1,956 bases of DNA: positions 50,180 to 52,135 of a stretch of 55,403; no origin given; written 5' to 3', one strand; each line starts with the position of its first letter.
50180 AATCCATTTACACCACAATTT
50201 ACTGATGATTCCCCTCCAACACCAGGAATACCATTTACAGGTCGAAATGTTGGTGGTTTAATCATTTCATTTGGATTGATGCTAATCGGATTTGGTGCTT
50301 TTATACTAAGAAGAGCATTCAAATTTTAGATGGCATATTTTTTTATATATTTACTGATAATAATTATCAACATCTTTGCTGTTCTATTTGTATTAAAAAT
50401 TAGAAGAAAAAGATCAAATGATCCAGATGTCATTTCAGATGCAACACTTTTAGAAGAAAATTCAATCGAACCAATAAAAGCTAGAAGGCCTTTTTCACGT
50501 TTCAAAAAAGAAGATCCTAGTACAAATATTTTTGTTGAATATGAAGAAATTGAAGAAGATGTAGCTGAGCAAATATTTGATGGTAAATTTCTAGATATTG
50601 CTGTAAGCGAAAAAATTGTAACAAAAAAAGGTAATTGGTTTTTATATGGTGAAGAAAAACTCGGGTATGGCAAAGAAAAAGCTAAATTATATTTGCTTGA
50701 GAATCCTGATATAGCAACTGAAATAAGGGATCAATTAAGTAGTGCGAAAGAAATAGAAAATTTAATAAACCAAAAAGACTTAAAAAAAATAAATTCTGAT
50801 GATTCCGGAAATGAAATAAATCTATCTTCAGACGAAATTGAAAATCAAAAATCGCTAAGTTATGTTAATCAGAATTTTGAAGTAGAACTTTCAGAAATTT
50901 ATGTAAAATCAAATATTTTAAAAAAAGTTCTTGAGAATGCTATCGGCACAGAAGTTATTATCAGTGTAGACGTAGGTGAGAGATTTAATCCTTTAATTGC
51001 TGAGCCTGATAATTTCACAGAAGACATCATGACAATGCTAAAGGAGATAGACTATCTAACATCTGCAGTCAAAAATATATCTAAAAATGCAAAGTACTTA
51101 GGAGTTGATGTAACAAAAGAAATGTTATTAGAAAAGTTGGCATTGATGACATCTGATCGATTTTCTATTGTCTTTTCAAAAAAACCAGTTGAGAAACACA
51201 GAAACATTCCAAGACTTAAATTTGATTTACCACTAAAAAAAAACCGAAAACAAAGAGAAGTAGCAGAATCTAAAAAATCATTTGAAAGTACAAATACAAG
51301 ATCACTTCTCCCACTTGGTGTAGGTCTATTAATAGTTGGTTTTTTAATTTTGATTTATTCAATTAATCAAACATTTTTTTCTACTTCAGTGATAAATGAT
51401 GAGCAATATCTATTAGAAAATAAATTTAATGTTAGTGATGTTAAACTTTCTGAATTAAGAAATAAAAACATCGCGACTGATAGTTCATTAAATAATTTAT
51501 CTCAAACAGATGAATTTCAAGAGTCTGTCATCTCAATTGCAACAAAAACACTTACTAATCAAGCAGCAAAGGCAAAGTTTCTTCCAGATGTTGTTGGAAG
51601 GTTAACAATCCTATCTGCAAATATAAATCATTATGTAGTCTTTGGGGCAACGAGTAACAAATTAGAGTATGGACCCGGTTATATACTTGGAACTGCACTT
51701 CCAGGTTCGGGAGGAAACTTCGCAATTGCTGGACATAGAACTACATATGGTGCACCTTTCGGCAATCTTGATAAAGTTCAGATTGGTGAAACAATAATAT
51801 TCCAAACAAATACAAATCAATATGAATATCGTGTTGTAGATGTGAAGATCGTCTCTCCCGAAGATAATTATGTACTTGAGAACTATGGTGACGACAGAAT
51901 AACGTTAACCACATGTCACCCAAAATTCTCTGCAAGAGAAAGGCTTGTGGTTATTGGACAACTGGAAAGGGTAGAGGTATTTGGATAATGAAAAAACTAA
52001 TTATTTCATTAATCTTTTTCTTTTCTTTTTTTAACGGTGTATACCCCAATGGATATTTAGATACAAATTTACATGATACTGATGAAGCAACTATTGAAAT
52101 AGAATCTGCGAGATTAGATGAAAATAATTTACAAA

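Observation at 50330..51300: Sortase with a ~320-aa cytoplasmic extension containing a RecA C-terminal-domain-like segment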

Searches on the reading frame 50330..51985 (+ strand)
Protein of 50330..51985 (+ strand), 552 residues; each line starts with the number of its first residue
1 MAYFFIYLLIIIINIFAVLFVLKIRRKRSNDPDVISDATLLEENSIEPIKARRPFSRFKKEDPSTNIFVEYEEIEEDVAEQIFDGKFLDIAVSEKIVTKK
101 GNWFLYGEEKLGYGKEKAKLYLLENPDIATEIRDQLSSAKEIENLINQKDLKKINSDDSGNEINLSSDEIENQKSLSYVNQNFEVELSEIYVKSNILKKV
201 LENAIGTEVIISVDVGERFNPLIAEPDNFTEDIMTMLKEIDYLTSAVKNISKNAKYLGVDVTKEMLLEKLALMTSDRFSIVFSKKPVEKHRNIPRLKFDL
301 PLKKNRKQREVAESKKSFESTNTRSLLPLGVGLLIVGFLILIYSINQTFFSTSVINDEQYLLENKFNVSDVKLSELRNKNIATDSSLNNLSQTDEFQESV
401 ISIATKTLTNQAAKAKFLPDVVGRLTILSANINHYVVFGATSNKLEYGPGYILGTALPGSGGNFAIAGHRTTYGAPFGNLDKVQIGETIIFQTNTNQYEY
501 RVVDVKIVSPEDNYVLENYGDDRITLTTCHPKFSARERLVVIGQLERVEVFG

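Call 3: search_protein_families(library=pfam, proteins=[window:50330-51985:+], max_evalue=1)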
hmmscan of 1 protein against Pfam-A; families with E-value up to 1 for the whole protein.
window:50330-51985:+ (552 aa): 4 families
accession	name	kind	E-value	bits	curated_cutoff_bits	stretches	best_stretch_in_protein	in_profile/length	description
PF04203.18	Sortase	-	1.5e-29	102.7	26.6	1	425-545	1-124/125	Sortase domain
PF21096.2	RecA_C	-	1.2e-17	64.2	27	1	85-137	1-53/57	RecA C-terminal domain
PF17359.7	DUF5385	-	0.012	15.7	25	1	4-39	5-39/217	Family of unknown function (DUF5385)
PF23139.1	OB_YrrC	-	0.2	12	27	1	487-552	9-63/76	ATP-dependent DNA helicase YrrC, OB-fold domain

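Call 4: search_protein_families(library=ncbifam, proteins=[window:50330-51985:+], max_evalue=1)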
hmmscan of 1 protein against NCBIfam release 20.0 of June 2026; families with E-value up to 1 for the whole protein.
window:50330-51985:+ (552 aa): 9 families
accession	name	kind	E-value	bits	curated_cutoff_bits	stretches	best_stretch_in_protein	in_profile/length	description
NF033747.1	class_E_sortase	subfamily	4.3e-33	114.9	160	1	335-548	10-208/211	class E sortase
NF033745.1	class_C_sortase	subfamily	4.2e-23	82.2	160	1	333-544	4-219/220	class C sortase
NF058671.1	sortase_SrtD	exception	1.8e-22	80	140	1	385-531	44-170/187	class D sortase, LPxTATN-specific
NF033746.1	class_D_sortase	subfamily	8.7e-21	74.2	165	1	420-543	8-131/135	class D sortase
TIGR01076.1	sortase_fam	subfamily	4.7e-20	71.8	39.35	1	423-544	1-126/136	sortase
TIGR03784.1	marine_sortase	equivalog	1.1e-18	67.5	158.25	1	421-533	50-159/174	class GN sortase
TIGR02012.1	tigrfam_recA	equivalog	4.3e-10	39.4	325.3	1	84-136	267-319/321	recombinase RecA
NF007072.0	PRK09519.1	equivalog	1.9e-08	33.2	1024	1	84-142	712-770/790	intein-containing recombinase RecA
NF033748.1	class_F_sortase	subfamily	0.009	15.6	166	1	454-536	52-140/155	class F sortase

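Call 5: search_solved_structures(query=window:50330-51985:+, max_evalue=1, show_alignments=3)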
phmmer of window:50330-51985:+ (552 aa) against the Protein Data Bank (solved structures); distinct sequences matched with E-value up to 1: 84 (the best 60 are shown).
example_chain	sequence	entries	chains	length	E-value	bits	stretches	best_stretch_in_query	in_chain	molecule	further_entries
3cmu_A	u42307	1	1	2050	7e-47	163.8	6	83-136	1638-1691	Protein recA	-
3cmt_A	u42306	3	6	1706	9e-40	140.3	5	83-137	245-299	Protein recA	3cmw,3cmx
3cmv_A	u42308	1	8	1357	5.5e-32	114.6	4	83-137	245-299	Protein recA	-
5uus_A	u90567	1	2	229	2.6e-17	66.2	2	430-506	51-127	Possible sortase-like protein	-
4d70_A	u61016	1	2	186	1.1e-16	64.2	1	422-539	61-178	SORTASE FAMILY PROTEIN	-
2kw8_A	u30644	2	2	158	2.7e-14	56.2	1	419-545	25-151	LPXTG-site transpeptidase family protein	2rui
8t28_A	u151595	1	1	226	4.2e-13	52.3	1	421-544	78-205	Class C sortase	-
5hu4_A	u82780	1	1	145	6.3e-13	51.8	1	421-549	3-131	Cysteine protease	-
5go5_A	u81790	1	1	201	1.2e-12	50.9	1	428-547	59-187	sortase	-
9iv0_A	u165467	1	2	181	2.2e-12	50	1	423-545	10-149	Peptidase C60, sortase A and B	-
9iok_A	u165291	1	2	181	2.5e-12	49.8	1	423-545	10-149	Peptidase C60, sortase A and B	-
9m5i_B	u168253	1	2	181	2.6e-12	49.7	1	423-545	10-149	Peptidase C60, sortase A and B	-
9m4u_B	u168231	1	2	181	3e-12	49.5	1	423-545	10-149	Peptidase C60, sortase A and B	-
9m5j_B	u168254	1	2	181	3.2e-12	49.4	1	423-545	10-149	Peptidase C60, sortase A and B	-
5cuw_A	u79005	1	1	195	3.3e-12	49.4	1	453-545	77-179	SrtE1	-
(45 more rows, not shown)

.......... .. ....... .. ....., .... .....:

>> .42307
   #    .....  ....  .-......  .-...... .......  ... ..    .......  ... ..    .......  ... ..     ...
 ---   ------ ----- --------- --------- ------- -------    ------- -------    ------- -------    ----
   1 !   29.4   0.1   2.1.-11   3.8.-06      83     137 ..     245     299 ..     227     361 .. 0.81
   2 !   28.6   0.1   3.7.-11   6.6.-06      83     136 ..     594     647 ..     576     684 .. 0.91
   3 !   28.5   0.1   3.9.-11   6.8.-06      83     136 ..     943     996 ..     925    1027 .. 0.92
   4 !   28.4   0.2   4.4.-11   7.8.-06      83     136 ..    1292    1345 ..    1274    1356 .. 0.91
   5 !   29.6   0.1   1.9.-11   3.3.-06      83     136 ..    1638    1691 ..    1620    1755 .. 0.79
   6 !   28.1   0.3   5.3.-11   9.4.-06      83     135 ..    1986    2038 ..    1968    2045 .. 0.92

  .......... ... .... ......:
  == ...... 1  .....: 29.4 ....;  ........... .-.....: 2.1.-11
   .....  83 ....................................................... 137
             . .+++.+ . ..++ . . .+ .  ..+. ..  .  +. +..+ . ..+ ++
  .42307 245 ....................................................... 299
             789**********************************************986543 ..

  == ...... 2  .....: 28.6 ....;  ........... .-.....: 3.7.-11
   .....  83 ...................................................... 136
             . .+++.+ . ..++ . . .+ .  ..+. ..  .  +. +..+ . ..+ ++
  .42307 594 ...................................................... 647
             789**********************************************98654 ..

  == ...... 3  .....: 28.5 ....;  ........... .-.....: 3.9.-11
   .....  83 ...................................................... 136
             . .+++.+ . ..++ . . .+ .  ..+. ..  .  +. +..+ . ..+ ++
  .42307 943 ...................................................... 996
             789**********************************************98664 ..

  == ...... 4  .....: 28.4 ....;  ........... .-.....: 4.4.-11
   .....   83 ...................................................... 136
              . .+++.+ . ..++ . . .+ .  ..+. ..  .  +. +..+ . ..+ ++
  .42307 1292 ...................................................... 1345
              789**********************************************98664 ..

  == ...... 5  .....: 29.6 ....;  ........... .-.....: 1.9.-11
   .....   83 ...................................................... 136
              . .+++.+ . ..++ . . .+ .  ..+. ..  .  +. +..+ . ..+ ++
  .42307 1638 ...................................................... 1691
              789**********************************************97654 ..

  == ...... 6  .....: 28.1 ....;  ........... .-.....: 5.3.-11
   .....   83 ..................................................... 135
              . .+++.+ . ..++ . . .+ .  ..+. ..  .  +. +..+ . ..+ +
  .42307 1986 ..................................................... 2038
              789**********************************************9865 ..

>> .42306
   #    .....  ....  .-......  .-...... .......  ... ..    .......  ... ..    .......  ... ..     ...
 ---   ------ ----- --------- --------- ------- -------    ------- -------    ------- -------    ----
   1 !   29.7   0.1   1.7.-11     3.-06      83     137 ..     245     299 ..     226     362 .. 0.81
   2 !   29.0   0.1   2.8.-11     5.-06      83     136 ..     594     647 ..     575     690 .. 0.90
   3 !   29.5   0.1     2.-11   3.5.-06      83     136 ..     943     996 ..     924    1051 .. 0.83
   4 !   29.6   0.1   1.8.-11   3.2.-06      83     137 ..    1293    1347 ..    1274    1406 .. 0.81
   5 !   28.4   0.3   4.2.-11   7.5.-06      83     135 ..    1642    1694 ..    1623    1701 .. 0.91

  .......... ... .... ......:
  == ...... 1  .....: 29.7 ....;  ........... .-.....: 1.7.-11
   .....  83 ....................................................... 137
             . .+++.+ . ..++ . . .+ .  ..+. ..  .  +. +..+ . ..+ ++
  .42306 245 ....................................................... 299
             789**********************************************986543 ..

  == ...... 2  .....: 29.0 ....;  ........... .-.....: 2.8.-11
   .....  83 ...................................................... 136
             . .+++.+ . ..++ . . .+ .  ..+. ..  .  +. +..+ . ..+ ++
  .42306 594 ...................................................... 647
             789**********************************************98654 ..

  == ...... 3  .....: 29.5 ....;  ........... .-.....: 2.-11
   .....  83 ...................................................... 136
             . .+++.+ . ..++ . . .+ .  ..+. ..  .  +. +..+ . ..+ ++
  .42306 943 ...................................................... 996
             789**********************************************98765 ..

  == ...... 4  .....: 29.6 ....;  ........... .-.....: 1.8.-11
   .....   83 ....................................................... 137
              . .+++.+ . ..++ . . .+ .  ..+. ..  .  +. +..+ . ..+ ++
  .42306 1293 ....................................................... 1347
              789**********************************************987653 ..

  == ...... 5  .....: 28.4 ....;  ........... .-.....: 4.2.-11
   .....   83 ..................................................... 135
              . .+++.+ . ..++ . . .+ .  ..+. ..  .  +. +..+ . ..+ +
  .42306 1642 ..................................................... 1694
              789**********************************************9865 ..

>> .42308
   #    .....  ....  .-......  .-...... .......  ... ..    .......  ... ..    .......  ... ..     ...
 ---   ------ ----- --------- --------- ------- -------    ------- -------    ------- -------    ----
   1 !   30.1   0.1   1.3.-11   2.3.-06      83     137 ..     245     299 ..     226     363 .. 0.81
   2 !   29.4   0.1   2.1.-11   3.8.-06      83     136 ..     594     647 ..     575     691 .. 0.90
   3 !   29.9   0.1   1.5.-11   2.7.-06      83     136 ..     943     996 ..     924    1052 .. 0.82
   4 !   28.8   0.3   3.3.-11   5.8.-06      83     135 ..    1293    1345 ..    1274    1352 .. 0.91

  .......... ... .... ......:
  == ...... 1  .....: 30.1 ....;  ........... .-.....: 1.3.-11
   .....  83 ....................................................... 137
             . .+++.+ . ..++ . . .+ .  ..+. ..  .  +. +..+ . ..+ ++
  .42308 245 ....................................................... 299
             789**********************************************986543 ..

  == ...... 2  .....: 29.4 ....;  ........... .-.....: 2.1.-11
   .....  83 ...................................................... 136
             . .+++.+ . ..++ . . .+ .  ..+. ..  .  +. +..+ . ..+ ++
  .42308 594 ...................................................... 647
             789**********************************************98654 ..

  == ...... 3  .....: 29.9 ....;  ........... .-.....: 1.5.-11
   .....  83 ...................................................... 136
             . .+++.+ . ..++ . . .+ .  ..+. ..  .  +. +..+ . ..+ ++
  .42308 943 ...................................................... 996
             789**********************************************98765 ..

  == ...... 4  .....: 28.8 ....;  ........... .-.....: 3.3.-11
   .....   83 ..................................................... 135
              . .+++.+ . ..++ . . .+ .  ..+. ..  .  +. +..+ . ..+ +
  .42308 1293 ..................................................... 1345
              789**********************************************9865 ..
